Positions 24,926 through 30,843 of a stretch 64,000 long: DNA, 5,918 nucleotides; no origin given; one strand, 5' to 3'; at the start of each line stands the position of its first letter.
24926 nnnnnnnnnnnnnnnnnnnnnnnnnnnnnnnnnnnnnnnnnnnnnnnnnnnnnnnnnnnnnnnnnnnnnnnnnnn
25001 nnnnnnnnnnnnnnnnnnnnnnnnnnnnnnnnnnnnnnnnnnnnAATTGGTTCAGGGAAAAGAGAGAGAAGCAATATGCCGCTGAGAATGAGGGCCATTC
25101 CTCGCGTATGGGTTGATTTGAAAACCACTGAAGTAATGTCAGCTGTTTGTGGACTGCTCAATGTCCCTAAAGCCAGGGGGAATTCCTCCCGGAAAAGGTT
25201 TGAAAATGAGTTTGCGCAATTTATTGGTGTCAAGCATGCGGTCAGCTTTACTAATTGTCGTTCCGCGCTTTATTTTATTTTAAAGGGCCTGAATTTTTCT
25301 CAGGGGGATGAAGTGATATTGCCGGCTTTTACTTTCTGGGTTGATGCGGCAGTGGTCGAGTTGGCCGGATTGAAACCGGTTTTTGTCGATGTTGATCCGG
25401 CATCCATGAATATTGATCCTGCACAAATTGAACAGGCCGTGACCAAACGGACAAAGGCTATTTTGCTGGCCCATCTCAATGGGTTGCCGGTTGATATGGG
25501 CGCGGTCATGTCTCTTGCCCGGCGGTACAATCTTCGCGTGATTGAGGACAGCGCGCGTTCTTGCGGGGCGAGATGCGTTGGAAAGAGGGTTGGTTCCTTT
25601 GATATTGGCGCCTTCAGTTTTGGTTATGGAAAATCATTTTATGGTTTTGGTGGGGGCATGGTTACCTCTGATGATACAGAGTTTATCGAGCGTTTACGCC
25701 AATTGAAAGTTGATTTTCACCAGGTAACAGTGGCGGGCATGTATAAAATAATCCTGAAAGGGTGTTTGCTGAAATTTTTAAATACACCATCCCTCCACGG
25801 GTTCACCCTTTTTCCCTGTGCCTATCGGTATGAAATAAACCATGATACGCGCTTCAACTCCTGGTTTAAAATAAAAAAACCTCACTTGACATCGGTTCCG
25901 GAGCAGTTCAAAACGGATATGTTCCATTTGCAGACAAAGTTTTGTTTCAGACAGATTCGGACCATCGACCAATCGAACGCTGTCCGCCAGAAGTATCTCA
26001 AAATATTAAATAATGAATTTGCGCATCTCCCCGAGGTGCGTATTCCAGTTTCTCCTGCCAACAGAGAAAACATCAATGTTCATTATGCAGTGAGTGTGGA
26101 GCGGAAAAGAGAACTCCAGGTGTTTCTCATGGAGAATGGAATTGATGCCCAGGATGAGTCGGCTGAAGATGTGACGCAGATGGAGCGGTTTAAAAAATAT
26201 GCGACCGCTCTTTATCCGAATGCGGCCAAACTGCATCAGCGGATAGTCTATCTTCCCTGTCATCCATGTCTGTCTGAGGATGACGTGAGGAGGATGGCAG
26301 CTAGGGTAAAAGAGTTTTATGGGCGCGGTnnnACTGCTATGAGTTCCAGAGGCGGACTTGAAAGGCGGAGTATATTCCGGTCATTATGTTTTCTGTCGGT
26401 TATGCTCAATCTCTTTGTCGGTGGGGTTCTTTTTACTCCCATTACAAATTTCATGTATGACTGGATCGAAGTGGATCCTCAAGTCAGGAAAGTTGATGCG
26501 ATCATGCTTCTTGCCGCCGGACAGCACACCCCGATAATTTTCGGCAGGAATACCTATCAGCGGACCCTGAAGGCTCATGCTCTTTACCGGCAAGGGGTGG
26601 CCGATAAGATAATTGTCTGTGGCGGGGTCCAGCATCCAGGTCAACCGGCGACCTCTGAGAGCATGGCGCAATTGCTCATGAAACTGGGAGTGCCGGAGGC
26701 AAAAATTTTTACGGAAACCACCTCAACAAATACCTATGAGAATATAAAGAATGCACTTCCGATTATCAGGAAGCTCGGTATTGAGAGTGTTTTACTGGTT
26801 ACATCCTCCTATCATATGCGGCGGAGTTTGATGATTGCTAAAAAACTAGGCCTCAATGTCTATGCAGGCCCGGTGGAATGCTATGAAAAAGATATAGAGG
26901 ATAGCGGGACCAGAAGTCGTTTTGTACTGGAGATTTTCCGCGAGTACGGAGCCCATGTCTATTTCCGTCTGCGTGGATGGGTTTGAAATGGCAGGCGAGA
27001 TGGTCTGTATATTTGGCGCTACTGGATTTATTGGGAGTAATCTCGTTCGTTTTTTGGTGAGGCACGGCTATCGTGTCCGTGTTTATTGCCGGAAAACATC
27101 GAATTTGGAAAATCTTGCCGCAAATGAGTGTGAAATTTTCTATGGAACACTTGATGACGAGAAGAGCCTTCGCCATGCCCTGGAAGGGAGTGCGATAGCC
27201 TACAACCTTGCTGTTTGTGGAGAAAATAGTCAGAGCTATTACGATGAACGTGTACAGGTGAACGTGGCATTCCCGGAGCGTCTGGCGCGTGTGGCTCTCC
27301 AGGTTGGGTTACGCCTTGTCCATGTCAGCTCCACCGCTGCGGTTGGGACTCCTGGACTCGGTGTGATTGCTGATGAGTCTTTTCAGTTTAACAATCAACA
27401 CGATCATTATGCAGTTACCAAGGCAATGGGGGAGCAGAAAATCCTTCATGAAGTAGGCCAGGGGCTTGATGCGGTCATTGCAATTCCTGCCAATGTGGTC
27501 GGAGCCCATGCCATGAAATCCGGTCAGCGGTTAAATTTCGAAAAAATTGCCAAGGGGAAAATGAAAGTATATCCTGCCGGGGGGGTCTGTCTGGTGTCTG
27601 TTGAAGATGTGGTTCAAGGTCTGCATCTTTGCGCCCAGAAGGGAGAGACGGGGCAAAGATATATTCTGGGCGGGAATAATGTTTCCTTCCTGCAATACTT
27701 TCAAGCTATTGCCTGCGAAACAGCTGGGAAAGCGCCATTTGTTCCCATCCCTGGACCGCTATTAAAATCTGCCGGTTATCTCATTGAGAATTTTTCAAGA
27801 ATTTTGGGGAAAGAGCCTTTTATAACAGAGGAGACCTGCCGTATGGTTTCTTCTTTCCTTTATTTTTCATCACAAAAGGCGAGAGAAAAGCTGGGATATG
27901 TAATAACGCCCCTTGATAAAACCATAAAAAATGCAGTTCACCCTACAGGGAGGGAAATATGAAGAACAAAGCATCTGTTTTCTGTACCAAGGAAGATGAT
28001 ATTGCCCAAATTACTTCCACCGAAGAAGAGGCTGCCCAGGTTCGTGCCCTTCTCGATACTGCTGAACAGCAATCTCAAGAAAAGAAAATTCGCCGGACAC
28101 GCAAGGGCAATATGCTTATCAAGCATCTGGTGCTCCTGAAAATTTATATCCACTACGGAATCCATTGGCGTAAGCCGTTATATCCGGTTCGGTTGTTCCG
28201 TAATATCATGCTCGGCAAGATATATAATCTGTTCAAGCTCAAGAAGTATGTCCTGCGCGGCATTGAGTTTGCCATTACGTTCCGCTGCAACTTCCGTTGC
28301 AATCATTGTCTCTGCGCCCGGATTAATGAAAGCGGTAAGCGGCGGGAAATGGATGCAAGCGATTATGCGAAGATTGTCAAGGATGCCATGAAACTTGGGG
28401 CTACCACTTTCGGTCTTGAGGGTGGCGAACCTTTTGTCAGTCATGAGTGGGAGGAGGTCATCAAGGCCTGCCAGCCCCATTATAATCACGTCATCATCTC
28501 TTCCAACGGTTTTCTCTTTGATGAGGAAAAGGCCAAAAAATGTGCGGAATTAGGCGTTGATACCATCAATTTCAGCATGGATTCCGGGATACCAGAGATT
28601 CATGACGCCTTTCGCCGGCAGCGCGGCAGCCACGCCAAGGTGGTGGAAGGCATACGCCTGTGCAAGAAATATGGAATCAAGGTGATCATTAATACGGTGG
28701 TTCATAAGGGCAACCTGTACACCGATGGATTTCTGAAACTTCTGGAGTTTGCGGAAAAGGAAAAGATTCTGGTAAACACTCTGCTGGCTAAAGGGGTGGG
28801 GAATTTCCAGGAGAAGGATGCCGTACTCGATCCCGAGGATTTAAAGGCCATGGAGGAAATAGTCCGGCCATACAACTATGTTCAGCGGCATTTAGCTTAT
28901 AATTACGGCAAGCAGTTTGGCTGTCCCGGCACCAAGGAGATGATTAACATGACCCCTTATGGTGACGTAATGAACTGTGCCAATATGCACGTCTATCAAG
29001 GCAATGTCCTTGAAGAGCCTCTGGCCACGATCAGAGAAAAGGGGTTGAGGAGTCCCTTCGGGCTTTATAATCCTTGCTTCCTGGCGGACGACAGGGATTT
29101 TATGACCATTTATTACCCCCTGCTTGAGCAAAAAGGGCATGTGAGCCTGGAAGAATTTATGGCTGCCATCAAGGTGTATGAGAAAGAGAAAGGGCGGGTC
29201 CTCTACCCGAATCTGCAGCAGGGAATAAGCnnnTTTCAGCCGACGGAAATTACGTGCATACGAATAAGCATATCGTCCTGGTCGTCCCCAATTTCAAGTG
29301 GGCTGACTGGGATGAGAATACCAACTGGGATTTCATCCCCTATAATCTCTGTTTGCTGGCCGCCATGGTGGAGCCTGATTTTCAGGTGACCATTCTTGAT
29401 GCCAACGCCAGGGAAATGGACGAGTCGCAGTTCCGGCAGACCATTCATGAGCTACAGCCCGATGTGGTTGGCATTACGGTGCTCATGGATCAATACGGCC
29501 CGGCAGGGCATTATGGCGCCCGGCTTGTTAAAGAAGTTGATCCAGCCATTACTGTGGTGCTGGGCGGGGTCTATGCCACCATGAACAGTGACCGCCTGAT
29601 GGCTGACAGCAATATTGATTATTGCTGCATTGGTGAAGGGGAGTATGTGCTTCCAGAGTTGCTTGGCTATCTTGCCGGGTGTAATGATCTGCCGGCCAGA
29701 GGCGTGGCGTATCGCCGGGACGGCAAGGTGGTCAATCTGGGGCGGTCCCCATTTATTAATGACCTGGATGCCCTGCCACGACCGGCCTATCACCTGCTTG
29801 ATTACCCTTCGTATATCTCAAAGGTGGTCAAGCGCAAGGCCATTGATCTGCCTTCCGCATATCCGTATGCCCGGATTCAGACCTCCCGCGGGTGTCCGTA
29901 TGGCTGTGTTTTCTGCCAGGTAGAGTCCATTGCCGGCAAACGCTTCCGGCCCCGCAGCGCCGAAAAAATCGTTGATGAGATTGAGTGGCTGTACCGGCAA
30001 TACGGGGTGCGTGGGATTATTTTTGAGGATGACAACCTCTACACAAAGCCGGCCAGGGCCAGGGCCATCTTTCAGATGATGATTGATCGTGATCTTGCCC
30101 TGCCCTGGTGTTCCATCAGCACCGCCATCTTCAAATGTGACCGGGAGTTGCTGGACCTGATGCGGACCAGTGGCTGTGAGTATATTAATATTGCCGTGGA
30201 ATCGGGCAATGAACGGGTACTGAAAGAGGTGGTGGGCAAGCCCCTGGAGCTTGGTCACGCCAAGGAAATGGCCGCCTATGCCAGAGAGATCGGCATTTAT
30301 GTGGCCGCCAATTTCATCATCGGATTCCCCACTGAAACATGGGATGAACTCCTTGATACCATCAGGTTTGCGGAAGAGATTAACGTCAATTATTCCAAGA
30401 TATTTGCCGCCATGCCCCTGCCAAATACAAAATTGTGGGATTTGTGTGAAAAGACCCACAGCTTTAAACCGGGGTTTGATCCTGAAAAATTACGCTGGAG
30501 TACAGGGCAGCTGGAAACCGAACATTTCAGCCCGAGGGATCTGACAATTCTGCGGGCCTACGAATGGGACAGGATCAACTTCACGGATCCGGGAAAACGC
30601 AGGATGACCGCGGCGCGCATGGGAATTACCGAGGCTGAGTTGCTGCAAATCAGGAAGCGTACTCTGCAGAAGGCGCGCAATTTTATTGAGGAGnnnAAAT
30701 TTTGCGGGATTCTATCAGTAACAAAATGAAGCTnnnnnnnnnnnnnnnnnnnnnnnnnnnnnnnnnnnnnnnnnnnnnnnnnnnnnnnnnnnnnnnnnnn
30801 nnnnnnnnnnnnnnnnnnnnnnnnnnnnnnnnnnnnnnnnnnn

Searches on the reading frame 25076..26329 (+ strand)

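Call 66: search_protein_families(library=pfam, proteins=[window:25076-26329:+], max_evalue=0.00001)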
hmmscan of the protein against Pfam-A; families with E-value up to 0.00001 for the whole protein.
window:25076-26329:+ (418 aa): 2 families
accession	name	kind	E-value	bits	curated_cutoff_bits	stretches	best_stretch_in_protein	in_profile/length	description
PF01041.23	DegT_DnrJ_EryC1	-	9.3e-73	245.9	19.8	2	38-212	25-200/360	DegT/DnrJ/EryC1/StrS aminotransferase family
PF00155.27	Aminotran_1_2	-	7.1e-07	29.2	19.7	1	39-135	44-156/361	Aminotransferase class I and II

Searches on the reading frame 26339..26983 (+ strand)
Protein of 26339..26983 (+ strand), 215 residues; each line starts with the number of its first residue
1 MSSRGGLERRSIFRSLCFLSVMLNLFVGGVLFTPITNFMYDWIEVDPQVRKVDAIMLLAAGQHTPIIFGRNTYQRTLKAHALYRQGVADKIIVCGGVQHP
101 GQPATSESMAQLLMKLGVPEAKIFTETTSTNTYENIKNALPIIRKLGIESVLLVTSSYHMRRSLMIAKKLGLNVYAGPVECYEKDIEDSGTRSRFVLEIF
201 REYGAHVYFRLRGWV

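Call 67: search_protein_families(library=pfam, proteins=[window:26339-26983:+], max_evalue=0.00001)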
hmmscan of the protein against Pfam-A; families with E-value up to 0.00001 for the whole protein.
window:26339-26983:+ (215 aa): 1 family
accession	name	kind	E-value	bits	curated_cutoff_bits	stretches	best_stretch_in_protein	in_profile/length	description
PF02698.23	DUF218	-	1.4e-28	99.9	27.6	1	53-183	1-113/133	DUF218 domain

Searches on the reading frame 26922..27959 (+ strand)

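Call 67: search_protein_families(library=pfam, proteins=[window:26922-27959:+], max_evalue=0.00001)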
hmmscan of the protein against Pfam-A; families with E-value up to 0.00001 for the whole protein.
window:26922-27959:+ (346 aa): 7 families
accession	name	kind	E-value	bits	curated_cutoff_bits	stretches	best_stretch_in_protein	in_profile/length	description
PF01370.27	Epimerase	-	2.3e-26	93.1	20.9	1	28-250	1-240/240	NAD dependent epimerase/dehydratase family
PF16363.11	GDP_Man_Dehyd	-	1e-15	58.5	27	1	30-270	2-268/332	GDP-mannose 4,6 dehydratase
PF01073.25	3Beta_HSD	-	7.6e-13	48.6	22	1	30-179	2-162/280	3-beta hydroxysteroid dehydrogenase/isomerase family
PF05368.20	NmrA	-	8.6e-12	45.7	27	1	27-130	4-99/298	NmrA-like family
PF13460.12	NAD_binding_10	-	1.5e-10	41.7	27.2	1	32-188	1-142/184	NAD(P)H-binding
PF07993.18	NAD_binding_4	-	3.3e-10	40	20.1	0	104-212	102-225/258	Male sterility protein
PF04321.23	RmlD_sub_bind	-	9.9e-08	31.8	27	1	28-178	3-140/287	RmlD substrate binding domain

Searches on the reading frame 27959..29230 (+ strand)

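Call 67: search_protein_families(library=pfam, proteins=[window:27959-29230:+], max_evalue=0.00001)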
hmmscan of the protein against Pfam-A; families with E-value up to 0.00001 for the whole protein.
window:27959-29230:+ (424 aa): 2 families
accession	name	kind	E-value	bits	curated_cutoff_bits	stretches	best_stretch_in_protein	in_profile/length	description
PF04055.27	Radical_SAM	-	4.6e-28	98.9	29.5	1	106-252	3-154/166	Radical SAM superfamily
PF13353.11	Fer4_12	-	3.3e-07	31.1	22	1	110-208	15-114/137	4Fe-4S single cluster domain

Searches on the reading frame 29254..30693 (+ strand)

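Call 67: search_protein_families(library=pfam, proteins=[window:29254-30693:+], max_evalue=0.00001)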
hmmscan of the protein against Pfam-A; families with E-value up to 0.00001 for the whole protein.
window:29254-30693:+ (480 aa): 2 families
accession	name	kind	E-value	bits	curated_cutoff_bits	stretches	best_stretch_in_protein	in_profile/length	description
PF04055.27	Radical_SAM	-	1.9e-24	87.1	29.5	1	208-373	1-166/166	Radical SAM superfamily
PF02310.24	B12-binding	-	5.9e-18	65.3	32.1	1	26-137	11-121/121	B12 binding domain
